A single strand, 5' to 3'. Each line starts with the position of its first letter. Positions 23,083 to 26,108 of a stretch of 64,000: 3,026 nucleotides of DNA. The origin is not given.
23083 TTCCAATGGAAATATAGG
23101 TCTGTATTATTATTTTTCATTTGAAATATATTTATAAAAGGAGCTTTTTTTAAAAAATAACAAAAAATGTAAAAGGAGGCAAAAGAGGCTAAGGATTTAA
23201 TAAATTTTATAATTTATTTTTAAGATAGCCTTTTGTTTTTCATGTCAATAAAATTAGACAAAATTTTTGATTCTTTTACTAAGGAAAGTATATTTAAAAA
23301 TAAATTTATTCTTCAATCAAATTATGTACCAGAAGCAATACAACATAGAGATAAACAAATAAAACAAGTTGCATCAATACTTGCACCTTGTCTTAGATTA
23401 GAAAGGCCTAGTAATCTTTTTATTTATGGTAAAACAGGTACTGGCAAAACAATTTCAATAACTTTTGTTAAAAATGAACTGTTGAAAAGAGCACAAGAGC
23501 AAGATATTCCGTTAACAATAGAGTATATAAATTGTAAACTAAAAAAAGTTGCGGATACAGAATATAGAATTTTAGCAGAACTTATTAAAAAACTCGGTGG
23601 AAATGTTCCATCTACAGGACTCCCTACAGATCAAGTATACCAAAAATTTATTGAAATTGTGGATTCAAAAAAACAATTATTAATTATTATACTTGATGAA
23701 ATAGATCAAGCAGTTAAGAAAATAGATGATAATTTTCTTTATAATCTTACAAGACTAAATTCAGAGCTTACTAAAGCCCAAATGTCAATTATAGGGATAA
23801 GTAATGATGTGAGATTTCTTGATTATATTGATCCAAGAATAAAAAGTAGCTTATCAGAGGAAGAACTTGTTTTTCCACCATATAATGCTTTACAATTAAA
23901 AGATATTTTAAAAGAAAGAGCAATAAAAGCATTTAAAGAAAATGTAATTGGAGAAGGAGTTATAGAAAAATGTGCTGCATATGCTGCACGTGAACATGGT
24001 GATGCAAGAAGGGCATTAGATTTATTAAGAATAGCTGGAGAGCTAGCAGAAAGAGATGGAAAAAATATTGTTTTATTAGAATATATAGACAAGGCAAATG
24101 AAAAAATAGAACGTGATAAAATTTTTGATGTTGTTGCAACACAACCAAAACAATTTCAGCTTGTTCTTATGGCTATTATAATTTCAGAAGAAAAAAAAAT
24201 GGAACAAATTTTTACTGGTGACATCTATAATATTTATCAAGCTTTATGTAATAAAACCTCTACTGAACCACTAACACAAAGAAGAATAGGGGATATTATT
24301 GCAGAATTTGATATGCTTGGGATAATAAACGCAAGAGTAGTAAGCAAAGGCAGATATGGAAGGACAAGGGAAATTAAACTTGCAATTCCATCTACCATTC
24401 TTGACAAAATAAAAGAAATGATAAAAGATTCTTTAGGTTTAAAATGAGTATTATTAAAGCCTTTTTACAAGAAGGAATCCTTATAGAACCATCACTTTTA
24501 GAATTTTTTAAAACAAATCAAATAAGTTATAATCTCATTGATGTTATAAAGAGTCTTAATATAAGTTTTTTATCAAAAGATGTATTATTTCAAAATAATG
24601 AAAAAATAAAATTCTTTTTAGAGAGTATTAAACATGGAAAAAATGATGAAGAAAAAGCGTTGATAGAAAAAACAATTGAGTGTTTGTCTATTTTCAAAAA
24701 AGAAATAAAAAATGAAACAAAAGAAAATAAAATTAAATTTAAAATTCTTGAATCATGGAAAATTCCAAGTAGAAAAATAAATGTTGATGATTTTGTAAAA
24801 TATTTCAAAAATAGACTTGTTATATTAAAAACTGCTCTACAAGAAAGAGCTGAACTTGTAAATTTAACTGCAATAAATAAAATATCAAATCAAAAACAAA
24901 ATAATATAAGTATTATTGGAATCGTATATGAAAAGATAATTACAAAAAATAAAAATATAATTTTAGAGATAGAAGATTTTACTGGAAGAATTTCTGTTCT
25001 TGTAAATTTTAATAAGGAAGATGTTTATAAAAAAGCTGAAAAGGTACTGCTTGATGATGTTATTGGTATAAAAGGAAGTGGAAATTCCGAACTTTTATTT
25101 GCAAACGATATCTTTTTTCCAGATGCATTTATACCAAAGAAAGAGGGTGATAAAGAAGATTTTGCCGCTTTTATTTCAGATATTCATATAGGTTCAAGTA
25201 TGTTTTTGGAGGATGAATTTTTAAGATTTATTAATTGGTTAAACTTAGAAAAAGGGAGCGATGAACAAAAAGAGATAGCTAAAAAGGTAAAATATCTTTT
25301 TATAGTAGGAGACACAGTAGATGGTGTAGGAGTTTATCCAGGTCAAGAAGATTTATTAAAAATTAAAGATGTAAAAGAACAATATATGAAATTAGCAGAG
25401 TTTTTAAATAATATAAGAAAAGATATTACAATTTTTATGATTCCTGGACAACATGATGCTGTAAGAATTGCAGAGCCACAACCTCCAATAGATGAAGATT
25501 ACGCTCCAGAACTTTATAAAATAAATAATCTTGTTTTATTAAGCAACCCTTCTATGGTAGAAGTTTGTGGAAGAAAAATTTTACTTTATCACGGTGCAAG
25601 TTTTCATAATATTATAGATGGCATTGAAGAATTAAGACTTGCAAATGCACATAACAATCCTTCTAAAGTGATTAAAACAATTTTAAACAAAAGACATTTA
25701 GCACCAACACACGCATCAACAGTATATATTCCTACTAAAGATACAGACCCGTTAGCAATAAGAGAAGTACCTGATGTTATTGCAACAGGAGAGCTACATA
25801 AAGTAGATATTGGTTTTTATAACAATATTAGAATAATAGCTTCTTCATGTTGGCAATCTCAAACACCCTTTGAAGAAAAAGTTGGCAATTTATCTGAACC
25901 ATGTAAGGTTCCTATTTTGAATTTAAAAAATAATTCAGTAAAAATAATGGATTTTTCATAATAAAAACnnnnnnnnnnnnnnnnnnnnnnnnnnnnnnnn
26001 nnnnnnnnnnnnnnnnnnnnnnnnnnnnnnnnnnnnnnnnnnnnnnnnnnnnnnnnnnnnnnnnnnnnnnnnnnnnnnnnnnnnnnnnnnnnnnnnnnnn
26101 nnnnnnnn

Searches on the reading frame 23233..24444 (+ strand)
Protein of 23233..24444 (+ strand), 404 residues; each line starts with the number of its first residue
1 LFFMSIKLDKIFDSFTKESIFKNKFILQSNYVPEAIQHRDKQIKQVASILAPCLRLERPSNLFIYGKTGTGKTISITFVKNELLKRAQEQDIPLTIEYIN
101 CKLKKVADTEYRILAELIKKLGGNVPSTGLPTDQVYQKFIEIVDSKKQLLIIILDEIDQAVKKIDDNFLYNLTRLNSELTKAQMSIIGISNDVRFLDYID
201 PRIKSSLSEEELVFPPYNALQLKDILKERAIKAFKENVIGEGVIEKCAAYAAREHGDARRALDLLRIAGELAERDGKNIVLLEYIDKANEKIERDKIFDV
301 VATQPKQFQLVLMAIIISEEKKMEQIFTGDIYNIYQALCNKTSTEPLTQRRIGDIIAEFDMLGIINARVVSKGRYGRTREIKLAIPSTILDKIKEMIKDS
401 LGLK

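Call 17: search_protein_families(library=pfam, proteins=[window:23233-24444:+], max_evalue=0.001)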
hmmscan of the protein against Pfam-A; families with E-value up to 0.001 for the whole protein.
window:23233-24444:+ (404 aa): 9 families
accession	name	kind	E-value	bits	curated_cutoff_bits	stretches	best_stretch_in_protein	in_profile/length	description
PF09079.17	Cdc6_C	-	1.9e-26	92.3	25.1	1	299-389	1-92/96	CDC6, C terminal winged helix domain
PF22703.2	Cdc6_lid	-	2.2e-24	85.5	27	1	223-290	1-68/68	Cdc6 AAA+ ATPase-type lid domain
PF13401.12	AAA_22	-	8.4e-10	39.5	27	1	59-188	5-122/130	AAA domain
PF13191.12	AAA_16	-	3.7e-08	34.5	32.6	1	38-174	4-157/167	AAA ATPase domain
PF22606.2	Cdc6-ORC-like_ATPase_lid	-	8.1e-07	29.3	27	1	217-273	1-57/60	Cdc6/ORC-like, ATPase lid domain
PF00004.35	AAA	-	9.1e-07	29.8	21.2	1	63-203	2-118/131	ATPase family associated with various cellular activities (AAA)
PF01637.24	ATPase_2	-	9.5e-07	29.3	33.2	1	39-186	4-149/225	ATPase domain predominantly from Archaea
PF05621.17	TniB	-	0.00016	21.6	22.4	1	54-180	30-154/189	Bacterial TniB protein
PF24883.2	NPHP3_N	-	0.00084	20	24.8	0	59-141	22-99/164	Nephrocystin 3, N-terminal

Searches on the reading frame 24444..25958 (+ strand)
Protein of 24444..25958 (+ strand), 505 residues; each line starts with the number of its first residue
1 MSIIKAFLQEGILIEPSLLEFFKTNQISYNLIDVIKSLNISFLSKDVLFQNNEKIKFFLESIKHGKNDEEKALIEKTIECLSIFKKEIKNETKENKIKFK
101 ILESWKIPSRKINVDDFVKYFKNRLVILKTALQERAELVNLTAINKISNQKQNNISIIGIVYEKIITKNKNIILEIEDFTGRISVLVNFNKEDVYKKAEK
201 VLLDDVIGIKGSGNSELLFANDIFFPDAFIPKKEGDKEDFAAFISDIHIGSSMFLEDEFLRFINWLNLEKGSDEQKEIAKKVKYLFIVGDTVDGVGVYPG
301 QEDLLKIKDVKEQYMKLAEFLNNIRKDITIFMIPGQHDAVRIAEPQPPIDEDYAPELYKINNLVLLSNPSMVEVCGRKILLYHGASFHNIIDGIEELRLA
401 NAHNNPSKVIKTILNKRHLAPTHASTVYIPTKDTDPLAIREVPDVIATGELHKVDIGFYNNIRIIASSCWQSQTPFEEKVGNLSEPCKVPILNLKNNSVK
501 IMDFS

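Call 17: search_protein_families(library=pfam, proteins=[window:24444-25958:+], max_evalue=0.001)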
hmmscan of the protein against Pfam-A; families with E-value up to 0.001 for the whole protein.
window:24444-25958:+ (505 aa): 3 families
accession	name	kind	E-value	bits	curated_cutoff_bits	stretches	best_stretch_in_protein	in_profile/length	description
PF04042.21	DNA_pol_E_B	-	1.7e-20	73.8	29.1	1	270-450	27-203/210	DNA polymerase alpha/epsilon subunit B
PF00149.33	Metallophos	-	3.6e-09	37.8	21.5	1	242-452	4-189/191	Calcineurin-like phosphoesterase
PF01336.31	tRNA_anti-codon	-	0.00018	21.8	27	1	157-211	3-55/75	OB-fold nucleic acid binding domain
